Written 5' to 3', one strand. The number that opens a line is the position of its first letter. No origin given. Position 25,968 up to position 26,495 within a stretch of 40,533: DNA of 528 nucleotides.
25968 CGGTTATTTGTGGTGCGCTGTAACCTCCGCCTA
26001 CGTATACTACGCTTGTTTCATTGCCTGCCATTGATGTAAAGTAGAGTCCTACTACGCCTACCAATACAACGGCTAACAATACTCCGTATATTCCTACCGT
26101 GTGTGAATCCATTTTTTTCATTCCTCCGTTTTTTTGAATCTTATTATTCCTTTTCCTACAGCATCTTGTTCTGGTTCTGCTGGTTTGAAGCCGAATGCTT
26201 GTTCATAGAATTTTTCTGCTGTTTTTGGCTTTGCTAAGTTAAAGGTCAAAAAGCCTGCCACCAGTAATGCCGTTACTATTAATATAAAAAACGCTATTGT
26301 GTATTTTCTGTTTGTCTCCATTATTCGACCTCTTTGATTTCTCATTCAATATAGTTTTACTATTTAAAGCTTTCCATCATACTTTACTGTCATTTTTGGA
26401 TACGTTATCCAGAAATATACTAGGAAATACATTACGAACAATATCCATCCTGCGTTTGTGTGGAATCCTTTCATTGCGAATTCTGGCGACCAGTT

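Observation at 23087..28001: Archaeosortase-like gene inside a tightly coupled cluster of N-anchored, sequon-rich proteins with no recognisable sorting signal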

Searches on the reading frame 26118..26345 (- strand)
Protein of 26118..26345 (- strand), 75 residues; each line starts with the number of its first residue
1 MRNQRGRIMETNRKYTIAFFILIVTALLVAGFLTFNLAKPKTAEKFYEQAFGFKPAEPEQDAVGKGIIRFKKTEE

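Call 3: search_protein_families(library=ncbifam, proteins=[window:26118-26345:-], max_evalue=1)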
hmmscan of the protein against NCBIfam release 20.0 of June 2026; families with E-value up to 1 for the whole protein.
window:26118-26345:- (75 aa): 0 families

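Call 4: search_protein_families(library=pfam, proteins=[window:26118-26345:-], max_evalue=1)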
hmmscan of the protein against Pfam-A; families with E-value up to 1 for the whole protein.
window:26118-26345:- (75 aa): 1 family
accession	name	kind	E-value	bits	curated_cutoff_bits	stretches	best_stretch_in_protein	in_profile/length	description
PF05170.20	AsmA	-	0.28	10.3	29.8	1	9-44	1-40/607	AsmA family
